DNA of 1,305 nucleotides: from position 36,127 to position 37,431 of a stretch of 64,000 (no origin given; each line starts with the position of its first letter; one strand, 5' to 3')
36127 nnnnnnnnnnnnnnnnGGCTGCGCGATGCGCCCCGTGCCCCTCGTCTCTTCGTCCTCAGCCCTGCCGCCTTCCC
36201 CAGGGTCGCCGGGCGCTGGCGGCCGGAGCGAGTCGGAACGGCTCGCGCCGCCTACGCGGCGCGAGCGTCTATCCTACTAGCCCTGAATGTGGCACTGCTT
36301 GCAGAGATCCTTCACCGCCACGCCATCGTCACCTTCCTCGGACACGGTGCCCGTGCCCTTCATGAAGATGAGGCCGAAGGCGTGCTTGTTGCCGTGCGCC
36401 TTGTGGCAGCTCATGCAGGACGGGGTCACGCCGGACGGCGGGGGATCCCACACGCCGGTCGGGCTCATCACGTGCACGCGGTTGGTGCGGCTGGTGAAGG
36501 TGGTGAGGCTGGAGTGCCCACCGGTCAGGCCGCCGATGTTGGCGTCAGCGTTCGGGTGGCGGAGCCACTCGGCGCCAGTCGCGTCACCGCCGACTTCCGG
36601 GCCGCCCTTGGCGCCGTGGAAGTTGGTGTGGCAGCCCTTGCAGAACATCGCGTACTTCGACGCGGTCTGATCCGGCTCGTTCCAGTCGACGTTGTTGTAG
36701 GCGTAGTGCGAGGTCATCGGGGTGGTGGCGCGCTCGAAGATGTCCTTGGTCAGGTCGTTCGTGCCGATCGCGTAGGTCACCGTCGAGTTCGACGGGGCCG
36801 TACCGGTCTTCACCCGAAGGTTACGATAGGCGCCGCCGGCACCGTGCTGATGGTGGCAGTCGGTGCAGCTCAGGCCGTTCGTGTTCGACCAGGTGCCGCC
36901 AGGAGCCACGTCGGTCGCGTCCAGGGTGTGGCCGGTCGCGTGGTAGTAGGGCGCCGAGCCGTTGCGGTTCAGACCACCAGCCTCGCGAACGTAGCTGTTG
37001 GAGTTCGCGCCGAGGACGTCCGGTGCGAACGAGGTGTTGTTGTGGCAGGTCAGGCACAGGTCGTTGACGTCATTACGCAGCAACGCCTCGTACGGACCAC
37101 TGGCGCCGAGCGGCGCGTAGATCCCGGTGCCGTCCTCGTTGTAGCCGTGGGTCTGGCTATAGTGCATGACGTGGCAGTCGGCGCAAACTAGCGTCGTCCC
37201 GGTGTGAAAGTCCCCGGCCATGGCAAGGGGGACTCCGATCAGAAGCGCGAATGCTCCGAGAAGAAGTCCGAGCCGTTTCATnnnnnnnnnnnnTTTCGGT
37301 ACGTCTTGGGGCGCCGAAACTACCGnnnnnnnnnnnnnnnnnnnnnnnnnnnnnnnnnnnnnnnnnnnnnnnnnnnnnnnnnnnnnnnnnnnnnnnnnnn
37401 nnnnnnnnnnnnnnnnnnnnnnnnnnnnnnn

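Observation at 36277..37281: OmcS-like hexaheme cytochrome retaining the CxxCH-x-M-H motif, outside Geobacter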

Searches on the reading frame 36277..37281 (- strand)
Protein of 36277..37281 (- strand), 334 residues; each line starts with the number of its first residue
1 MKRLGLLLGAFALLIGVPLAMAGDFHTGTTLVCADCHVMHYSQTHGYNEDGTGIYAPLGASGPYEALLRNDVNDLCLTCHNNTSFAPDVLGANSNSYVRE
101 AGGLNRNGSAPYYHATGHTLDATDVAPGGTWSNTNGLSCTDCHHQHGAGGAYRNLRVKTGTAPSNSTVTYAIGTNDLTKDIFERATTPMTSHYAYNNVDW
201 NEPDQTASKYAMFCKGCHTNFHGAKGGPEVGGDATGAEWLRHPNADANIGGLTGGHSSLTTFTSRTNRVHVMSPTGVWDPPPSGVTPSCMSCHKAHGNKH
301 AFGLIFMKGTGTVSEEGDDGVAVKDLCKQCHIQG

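Call 3: search_protein_families(library=pfam, proteins=[window:36277-37281:-], max_evalue=1)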
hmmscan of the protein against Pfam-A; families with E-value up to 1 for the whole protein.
window:36277-37281:- (334 aa): 9 families
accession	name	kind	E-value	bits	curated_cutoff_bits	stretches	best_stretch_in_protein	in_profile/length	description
PF09699.15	Paired_CXXCH_1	-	5.9e-13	48.7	20.6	3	62-83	18-39/41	Doubled CXXCH motif (Paired_CXXCH_1)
PF14522.11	Cytochrome_C7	-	4.8e-08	33.1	24.8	2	208-331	10-66/67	Cytochrome c7 and related cytochrome c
PF22113.1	Mtrc-MtrF_II-IV_dom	-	2.5e-06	27.6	30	2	282-334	116-166/176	Outer membrane cytochrome MtrC/MtrF-like, domains II/IV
PF14537.11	Cytochrom_c3_2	-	0.0036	18.2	25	0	132-148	53-69/79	Cytochrome c3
PF22678.1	Cytochrom_c_NrfB-like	-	0.039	14.9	27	0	24-44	53-72/89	Cytochrome c-type protein NrfB-like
PF13442.11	Cytochrome_CBB3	-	0.066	14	27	1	203-240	3-37/68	Cytochrome C oxidase, cbb3-type, subunit III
PF11648.16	RIG-I_C-RD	-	0.39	11.4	25.6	0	130-156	51-77/117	C-terminal domain of RIG-I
PF03264.19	Cytochrom_NNT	-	0.43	10.7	24.1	0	25-44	31-49/174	NapC/NirT cytochrome c family, N-terminal region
PF02085.21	Cytochrom_CIII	-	0.67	10.8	22.9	0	137-151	31-45/101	Class III cytochrome C family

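Call 4: search_protein_families(library=ncbifam, proteins=[window:36277-37281:-], max_evalue=1)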
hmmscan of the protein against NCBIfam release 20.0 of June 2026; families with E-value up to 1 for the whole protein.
window:36277-37281:- (334 aa): 3 families
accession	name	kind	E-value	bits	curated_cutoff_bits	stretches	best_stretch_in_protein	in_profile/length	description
TIGR01905.1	paired_CXXCH_1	subfamily_domain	1.2e-09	37.9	25.2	3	62-83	18-39/41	doubled CXXCH domain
NF041028.1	decahem_GSU2203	exception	2.9e-05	23.4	325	2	22-83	117-158/317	GSU2203 family decaheme c-type cytochrome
TIGR03508.1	decahem_SO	subfamily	0.00032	20.2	192.2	1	65-145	204-250/258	DmsE family decaheme c-type cytochrome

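Call 5: search_solved_structures(query=window:36277-37281:-, max_evalue=10, show_alignments=3)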
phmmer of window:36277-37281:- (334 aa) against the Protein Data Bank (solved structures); distinct sequences matched with E-value up to 10: 0.

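Call 6: find_homologous_proteins(query=window:36277-37281:-, max_evalue=0.001)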
Query window:36277-37281:- (334 aa): 1225 proteins with E <= 0.001 among 5216 candidates; the best 120 are listed.
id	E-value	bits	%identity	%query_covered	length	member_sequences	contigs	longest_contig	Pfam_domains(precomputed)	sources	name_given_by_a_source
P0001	6.8e-232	787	100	100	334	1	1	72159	PF09699.16,PF14522.12,PF22113.2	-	-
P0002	1.3e-187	641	81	100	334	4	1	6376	PF09699.16,PF14522.12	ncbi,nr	ncbi:MAG: hypothetical protein IT349_18615 [Candidatus Eisenbacteria bacterium]|nr:hypothetical prot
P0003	3.6e-181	620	78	100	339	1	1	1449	PF09699.16,PF14522.12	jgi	-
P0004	1.2e-170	586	74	100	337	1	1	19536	PF09699.16,PF14522.12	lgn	-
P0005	2.6e-151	522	69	100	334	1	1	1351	PF09699.16,PF22113.2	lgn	-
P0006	2.8e-151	522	69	94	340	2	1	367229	PF09699.16,PF22113.2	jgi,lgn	-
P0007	1.1e-150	520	66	100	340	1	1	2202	PF09699.16,PF14522.12,PF22113.2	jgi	jgi:hypothetical protein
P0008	7.1e-147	507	65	100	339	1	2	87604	PF09699.16,PF22113.2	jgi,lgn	jgi:hypothetical protein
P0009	8.2e-147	507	67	100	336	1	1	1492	PF09699.16,PF14522.12,PF22113.2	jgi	-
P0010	4.8e-145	501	70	93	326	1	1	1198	PF09699.16,PF14522.12,PF22113.2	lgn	-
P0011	2.8e-140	486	65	100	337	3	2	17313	PF09699.16,PF14537.12,PF14522.12,PF22113.2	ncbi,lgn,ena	-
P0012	2.0e-139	483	66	93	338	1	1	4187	PF09699.16,PF22113.2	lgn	-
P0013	5.5e-139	481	64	100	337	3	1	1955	PF09699.16,PF14522.12,PF22113.2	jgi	jgi:hypothetical protein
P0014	2.3e-138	479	63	100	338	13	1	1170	PF09699.16,PF14522.12,PF22113.2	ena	-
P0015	2.6e-138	479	64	100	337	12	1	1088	PF09699.16,PF14522.12,PF22113.2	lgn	-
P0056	3.9e-117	410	59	100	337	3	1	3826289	PF09699.16,PF14537.12,PF14522.12,PF22113.2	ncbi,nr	ncbi:MAG: cytochrome c3 family protein [Candidatus Latescibacterota bacterium]|nr:MAG: cytochrome c3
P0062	1.0e-115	405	56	94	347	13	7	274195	PF09699.16,PF14522.12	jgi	-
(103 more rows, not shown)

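Call 8: search_solved_structures(query=A1, max_evalue=10, show_alignments=5)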
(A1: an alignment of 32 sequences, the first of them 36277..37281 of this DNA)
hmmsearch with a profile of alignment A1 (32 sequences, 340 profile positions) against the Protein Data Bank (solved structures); distinct sequences matched with E-value up to 10: 2.
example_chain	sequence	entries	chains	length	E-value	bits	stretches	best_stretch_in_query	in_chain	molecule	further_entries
6ef8_A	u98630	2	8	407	3.5e-07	33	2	123-303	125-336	C-type cytochrome OmcS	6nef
5i1v_A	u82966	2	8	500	1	11.7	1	136-247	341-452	CrmK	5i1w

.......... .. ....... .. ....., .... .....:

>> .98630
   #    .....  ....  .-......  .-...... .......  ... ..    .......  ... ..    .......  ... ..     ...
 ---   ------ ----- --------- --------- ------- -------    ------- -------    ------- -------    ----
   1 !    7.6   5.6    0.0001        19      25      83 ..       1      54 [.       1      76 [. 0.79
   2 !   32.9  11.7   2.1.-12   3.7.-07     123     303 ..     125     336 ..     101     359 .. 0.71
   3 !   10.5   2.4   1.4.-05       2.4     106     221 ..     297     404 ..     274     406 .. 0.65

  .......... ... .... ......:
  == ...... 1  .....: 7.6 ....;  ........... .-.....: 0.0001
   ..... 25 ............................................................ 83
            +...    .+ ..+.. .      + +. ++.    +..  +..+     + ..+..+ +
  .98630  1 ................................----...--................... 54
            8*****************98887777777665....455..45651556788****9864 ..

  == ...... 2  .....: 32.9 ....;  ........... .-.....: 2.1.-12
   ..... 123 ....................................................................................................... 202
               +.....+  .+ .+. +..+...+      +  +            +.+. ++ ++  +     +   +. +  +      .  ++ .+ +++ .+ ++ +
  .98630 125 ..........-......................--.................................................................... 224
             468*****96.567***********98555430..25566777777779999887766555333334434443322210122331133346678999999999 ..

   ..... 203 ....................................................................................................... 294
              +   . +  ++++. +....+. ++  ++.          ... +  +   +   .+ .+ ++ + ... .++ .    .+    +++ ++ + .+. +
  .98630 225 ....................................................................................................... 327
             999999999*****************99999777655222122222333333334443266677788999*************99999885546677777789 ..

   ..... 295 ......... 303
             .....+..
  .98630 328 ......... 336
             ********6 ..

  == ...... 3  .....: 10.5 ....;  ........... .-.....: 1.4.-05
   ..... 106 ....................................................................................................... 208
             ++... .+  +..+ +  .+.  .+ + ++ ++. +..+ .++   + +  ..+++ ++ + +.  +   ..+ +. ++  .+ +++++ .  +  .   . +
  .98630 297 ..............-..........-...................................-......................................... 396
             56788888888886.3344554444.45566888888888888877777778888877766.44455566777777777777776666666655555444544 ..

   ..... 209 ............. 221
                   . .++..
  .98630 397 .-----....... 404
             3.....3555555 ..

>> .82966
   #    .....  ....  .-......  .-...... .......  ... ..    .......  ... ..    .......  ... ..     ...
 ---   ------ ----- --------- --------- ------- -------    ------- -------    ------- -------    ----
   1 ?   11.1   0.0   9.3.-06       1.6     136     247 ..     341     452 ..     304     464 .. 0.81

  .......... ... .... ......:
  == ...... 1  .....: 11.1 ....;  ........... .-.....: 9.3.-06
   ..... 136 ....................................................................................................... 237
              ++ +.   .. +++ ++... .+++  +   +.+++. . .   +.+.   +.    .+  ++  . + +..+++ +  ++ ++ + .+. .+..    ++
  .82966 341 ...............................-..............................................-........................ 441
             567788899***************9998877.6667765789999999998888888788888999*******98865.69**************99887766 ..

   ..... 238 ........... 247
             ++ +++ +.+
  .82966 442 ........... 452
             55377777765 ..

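Call 16: predict_structure(alignment_id=A1)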
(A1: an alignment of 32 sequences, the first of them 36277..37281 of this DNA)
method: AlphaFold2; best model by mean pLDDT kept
length: 334 residues; sequences in the alignment: 32
mean_pLDDT: 47.0   pTM: 0.43
mean pLDDT of the five models: 47.0, 46.5, 45.3, 43.3, 42.5
residues with pLDDT >= 90: 0; 70-90: 33; 50-70: 84; < 50: 217
segments of 3 or more residues with pLDDT < 50: 18-154, 219-223, 229-240, 242-257, 289-334
pLDDT, mean of each block of 10 residues (from residue 1): 77 64 36 40 33 34 33 41 39 30 34 34 35 35 38 50 65 78 67 61 63 56 50 42 45 44 53 66 56 37 35 39 45 35
secondary structure, 60 per line:
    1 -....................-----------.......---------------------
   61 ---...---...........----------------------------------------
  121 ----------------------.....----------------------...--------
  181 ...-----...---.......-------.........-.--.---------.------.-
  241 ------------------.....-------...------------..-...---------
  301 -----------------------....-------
elements in order: H2-21 H33-39 H70-80 H143-147 E170-172 E181-183 E198-201 H209-217 H259-263 E271-273 H324-327

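Call 40: find_encoding_contigs(protein=P0056, flank=10000, max_places=1)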
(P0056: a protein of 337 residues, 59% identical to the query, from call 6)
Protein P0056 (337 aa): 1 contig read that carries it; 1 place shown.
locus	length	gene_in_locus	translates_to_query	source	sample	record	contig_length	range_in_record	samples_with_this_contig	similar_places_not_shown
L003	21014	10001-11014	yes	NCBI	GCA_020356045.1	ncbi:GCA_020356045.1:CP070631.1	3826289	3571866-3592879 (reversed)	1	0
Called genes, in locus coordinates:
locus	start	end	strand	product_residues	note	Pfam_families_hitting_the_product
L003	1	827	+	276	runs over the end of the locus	PF01497:Peripla_BP_2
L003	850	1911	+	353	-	PF04551:GcpE, PF26540:GcpE_C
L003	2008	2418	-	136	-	PF02566:OsmC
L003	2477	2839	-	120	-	PF01925:TauE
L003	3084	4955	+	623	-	PF12796:Ank_2, PF13637:Ank_4, PF00023:Ank, PF13637:Ank_4, PF12796:Ank_2, PF13637:Ank_4, PF00023:Ank, PF12796:Ank_2, +8 more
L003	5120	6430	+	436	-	PF09594:GT87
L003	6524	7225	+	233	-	PF13189:Cytidylate_kin2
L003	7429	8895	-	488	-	-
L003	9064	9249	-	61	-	-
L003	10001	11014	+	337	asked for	PF14522:Cytochrome_C7 (faint), PF22113:Mtrc-MtrF_II-IV_dom (faint), PF14537:Cytochrom_c3_2 (faint), PF09699:Paired_CXXCH_1 (weak)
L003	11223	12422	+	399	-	PF14522:Cytochrome_C7 (faint), PF22113:Mtrc-MtrF_II-IV_dom (faint), PF09699:Paired_CXXCH_1 (weak)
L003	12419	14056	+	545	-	-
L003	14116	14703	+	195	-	PF13036:LpoB (weak), PF03783:CsgG (faint)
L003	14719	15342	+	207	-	PF13036:LpoB, PF03783:CsgG (weak)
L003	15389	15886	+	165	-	-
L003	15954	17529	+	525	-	PF02085:Cytochrom_CIII (faint), PF14522:Cytochrome_C7 (faint), PF09699:Paired_CXXCH_1, PF22113:Mtrc-MtrF_II-IV_dom (faint), PF09699:Paired_CXXCH_1, PF14537:Cytochrom_c3_2 (weak), PF09699:Paired_CXXCH_1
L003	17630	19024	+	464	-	PF18962:Por_Secre_tail (weak), PF13585:CHU_C (faint), PF13860:FlgD_ig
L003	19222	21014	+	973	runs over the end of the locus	PF00069:Pkinase, PF07714:PK_Tyr_Ser-Thr, PF14559:TPR_19 (faint), PF07719:TPR_2 (faint), PF13174:TPR_6 (faint), PF13414:TPR_11 (faint), PF17874:TPR_MalT, PF13432:TPR_16 (weak), +1 more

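Call 41: find_encoding_contigs(protein=P0062, flank=10000, max_places=1)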
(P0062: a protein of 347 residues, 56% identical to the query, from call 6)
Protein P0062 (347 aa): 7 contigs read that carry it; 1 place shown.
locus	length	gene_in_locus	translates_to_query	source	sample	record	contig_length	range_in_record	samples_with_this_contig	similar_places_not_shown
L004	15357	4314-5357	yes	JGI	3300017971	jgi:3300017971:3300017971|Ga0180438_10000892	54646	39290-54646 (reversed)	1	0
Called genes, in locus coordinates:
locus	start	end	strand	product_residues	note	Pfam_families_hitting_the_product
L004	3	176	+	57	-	?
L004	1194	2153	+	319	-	PF17170:DUF5128 (faint), PF01436:NHL (weak)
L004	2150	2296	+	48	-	-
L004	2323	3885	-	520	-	PF08448:PAS_4, PF13426:PAS_9, PF01590:GAF, PF13185:GAF_2, PF02796:HTH_7 (faint), PF00196:GerE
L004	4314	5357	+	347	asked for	PF14522:Cytochrome_C7 (faint), PF09699:Paired_CXXCH_1 (faint)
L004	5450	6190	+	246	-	PF14522:Cytochrome_C7 (faint), PF09699:Paired_CXXCH_1 (faint)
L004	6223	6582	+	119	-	-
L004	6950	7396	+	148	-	-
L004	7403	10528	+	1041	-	-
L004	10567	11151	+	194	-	-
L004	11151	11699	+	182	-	PF14537:Cytochrom_c3_2 (faint), PF09699:Paired_CXXCH_1 (weak)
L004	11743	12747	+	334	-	PF22678:Cytochrom_c_NrfB-like (faint), PF09699:Paired_CXXCH_1 (faint)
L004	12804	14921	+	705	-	PF09699:Paired_CXXCH_1 (weak), PF22113:Mtrc-MtrF_II-IV_dom (weak)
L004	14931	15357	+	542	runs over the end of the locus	-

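Call 43: search_protein_families(library=pfam, proteins=[L003:7429-8895:-, L003:12419-14056:+, L003:15389-15886:+, L004:1194-2153:+], max_evalue=0.1)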
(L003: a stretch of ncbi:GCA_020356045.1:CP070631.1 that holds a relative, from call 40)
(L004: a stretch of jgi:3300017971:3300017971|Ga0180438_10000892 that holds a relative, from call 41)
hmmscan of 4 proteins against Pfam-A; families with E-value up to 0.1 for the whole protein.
L003:7429-8895:- (488 aa): 0 families

L003:12419-14056:+ (545 aa): 0 families

L003:15389-15886:+ (165 aa): 2 families
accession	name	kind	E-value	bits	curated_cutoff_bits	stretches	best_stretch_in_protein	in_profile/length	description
PF13396.11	PLDc_N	-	0.018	15.5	23.3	1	11-28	14-31/42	Phospholipase_D-nuclease N-terminal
PF02821.22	Staphylokinase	-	0.074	13.9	25.1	1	53-96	59-100/131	Staphylokinase/Streptokinase family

L004:1194-2153:+ (319 aa): 9 families
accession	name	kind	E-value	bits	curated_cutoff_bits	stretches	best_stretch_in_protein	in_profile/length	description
PF01436.27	NHL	-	1.7e-19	69.2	20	2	43-71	1-28/28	NHL repeat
PF17170.10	DUF5128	-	1.5e-05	24.8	22.9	0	156-211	54-109/321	6-bladed beta-propeller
PF08450.18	SGL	-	0.00035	20.7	26.3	0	139-181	178-219/246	SMP-30/Gluconolactonase/LRE-like region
PF01731.26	Arylesterase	-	0.00039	21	21.3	0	41-70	51-80/86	Arylesterase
PF20067.5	SSL_N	-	0.0019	18.5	18.9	0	147-162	23-38/46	Strictosidine synthase-like, N-terminal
PF06739.17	SBBP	-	0.0065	16.8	20.5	0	150-163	18-31/38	Beta-propeller repeat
PF25021.1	TEN_NHL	-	0.011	15.2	27.1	0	94-126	140-170/357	Teneurin NHL domain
PF13449.12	Phytase-like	-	0.016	15.6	27.6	0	143-200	66-112/284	Esterase-like activity of phytase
PF11503.13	YNR034W-A-like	-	0.057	13.8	25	0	169-228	11-68/72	YNR034W-A-like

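Call 45: find_related_loci(query=A1, collection=genome_contigs, flank=10000)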
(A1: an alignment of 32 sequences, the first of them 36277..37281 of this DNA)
Query A1 (334 aa) in genome_contigs; peptide patterns used: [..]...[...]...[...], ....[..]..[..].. (x = any residue, [..] = any of these).
205 stretches matched a pattern; 180 encode a relative of the query (tblastn E <= 1e-3); the best 80 are kept; 80 distinct loci.
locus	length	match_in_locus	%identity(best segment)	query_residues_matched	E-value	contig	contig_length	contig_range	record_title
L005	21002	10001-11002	81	1-334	0e+0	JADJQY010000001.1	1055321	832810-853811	MAG: Candidatus Eisenbacteria bacterium isolate Fred_18-Q3-R57-64_MAXAC.354 tig00002519-10-10540530, whole genome shotgu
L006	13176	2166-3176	65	1-334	8e-143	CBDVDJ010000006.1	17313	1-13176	MAG TPA_asm: uncultured bacterium isolate SRR21487738_concoct_129 genome assembly, contig: ERZ25083882.618, whole genome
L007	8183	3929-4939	63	1-334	6e-140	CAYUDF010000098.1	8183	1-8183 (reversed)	MAG TPA_asm: uncultured bacterium isolate SRP155585_co2_3 genome assembly, contig: NODE_7296_length_8183_cov_5.342151, w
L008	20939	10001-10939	67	20-334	1e-135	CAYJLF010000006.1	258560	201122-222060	MAG TPA_asm: uncultured bacterium isolate ERP124720_co1_184 genome assembly, contig: NODE_47_length_258560_cov_13.648587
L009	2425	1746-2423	88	1-226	3e-143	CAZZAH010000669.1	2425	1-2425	MAG TPA_asm: uncultured bacterium isolate binchicken_co199_13 genome assembly, contig: NODE_37729_length_2425_cov_6.7611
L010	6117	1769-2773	60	1-334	1e-133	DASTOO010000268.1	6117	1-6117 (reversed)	MAG TPA_asm: Candidatus Krumholzibacteriia bacterium isolate SMAG_U2172 k141_631913, whole genome shotgun sequence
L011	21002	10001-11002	62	1-334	9e-132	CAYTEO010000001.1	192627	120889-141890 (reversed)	MAG TPA_asm: uncultured Fibrobacteraceae bacterium isolate binchicken_co172_210 genome assembly, contig: NODE_13_length_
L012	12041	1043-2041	60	1-333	6e-131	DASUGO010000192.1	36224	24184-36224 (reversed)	MAG TPA_asm: Candidatus Krumholzibacteriia bacterium isolate SMAG_U1407 k141_237444, whole genome shotgun sequence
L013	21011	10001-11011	61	1-334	4e-128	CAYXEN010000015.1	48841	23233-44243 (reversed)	MAG TPA_asm: uncultured bacterium isolate binchicken_co172_248 genome assembly, contig: NODE_420_length_48841_cov_10.709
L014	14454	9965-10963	62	1-333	3e-126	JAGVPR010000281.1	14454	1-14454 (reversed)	MAG: Candidatus Eisenbacteria bacterium isolate DeMMO3_22 c_000000006826, whole genome shotgun sequence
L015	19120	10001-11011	60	1-334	7e-126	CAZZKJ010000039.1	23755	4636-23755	MAG TPA_asm: uncultured bacterium isolate binchicken_co275_80 genome assembly, contig: NODE_2605_length_23755_cov_8.8826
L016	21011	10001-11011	59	1-334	2e-121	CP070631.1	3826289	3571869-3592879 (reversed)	MAG: Candidatus Latescibacterota bacterium isolate bin977 chromosome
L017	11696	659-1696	57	1-334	6e-120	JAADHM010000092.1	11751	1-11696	MAG: FCB group bacterium isolate M_MetaBat.192 contig-127_15712, whole genome shotgun sequence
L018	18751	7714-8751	56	1-334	7e-119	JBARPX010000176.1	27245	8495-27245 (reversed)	MAG: Candidatus Zixiibacteriota bacterium isolate MFD13424_ilm_asm_bin49 k127_49882, whole genome shotgun sequence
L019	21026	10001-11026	57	1-334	3e-115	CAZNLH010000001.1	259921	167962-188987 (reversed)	MAG TPA_asm: uncultured Gemmatimonadota bacterium isolate binchicken_co172_241 genome assembly, contig: NODE_7_length_25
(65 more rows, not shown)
